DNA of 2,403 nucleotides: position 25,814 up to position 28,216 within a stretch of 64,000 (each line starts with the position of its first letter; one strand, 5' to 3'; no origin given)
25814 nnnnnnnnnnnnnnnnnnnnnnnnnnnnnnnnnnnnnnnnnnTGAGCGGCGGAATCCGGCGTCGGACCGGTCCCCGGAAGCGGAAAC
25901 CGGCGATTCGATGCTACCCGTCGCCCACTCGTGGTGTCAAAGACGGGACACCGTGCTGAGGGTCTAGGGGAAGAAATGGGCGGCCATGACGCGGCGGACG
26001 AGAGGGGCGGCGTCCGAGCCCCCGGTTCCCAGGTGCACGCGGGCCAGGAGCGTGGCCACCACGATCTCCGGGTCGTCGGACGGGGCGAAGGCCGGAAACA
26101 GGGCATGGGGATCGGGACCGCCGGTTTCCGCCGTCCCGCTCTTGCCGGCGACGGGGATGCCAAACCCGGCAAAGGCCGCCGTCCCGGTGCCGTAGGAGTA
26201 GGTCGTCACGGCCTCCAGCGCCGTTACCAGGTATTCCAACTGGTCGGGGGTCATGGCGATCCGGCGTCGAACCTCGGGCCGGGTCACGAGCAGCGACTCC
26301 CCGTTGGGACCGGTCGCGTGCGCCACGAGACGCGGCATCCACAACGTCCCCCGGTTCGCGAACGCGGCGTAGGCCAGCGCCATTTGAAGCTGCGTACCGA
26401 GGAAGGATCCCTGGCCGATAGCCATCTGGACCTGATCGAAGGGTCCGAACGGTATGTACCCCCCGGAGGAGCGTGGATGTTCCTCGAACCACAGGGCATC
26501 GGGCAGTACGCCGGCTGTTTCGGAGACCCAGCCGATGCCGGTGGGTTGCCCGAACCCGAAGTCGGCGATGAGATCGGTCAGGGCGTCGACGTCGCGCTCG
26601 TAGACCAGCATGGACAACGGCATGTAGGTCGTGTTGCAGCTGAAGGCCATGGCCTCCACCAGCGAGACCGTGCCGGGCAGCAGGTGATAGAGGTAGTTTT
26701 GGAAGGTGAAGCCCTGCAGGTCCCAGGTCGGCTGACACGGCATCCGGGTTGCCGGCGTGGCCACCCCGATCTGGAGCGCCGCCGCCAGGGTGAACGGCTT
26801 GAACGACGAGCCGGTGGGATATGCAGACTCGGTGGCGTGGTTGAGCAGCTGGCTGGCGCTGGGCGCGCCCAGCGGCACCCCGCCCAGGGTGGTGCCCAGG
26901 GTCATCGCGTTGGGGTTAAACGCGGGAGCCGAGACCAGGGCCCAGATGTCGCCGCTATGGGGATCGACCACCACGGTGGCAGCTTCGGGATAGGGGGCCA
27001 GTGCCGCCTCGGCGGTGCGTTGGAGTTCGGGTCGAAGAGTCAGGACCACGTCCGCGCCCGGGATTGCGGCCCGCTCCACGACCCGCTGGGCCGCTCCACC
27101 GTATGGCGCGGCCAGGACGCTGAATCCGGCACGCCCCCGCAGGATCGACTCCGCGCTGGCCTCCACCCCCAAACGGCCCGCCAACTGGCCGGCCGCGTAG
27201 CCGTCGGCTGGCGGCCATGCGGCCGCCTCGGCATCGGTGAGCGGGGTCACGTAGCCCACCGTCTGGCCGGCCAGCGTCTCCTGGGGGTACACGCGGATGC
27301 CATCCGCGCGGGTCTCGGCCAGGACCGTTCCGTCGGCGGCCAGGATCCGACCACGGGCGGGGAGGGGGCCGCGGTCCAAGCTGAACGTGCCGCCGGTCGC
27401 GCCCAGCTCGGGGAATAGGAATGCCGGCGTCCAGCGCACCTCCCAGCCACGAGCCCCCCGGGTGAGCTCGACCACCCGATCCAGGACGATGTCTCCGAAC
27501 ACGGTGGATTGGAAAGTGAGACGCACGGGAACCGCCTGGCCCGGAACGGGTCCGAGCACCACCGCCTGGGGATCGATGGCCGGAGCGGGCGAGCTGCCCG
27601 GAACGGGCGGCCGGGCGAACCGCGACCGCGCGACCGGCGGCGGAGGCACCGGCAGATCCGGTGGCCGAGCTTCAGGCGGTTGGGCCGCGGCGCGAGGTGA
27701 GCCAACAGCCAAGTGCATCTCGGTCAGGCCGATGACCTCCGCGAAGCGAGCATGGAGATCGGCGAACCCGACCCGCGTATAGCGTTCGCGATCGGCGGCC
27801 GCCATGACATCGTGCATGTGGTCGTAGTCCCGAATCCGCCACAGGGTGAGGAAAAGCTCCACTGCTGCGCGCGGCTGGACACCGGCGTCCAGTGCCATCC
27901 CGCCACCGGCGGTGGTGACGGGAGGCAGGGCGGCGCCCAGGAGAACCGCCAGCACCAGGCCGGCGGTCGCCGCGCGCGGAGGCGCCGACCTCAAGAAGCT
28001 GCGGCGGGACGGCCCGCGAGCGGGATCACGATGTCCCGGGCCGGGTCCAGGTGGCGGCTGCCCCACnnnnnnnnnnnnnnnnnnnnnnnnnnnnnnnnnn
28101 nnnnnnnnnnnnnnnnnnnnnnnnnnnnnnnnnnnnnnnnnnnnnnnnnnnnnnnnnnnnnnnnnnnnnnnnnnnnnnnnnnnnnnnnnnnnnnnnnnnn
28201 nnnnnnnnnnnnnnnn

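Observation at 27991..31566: Membrane-anchored Rad50/Mre11-like pair (SbcC-like ATPase with a central TM hairpin plus SbcD-like phosphoesterase)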

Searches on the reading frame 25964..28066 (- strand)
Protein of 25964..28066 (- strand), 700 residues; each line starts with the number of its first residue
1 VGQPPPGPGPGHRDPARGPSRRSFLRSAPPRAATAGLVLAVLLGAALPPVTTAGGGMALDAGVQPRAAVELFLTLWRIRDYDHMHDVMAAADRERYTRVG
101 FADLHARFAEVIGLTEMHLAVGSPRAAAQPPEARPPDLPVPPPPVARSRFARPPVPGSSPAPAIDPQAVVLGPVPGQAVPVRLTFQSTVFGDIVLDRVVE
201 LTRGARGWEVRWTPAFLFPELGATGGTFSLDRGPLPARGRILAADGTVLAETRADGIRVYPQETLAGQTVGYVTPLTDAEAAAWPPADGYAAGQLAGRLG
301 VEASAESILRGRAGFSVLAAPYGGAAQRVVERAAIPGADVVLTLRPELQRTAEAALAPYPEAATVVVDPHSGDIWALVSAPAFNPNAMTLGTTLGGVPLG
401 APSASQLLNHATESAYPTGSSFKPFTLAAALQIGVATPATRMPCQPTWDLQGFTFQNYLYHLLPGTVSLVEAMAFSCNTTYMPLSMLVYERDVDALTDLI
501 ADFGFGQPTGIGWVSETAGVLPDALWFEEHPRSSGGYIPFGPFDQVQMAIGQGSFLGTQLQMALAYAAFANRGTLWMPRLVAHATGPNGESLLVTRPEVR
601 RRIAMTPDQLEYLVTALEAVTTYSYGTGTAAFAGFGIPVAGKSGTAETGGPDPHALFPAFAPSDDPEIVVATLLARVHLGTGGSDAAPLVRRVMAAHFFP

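Call 3: search_protein_families(library=pfam, proteins=[window:25964-28066:-], max_evalue=0.01)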
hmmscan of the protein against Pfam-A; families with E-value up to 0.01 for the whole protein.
window:25964-28066:- (700 aa): 4 families
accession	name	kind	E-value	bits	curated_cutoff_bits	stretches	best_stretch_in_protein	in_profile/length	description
PF00905.27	Transpeptidase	-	2.1e-49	168.8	22.1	1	363-694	2-298/299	Penicillin binding protein transpeptidase domain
PF03717.20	PBP_dimer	-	1.4e-11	45.6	24.4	1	253-319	103-168/180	Penicillin-binding Protein dimerisation domain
PF21922.1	PBP_dimer_2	-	1.6e-05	25.5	27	1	238-275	1-42/83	Penicillin binding protein A dimerisation domain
PF05223.17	MecA_N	-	4.4e-05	24.2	22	0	198-223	90-115/117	NTF2-like N-terminal transpeptidase domain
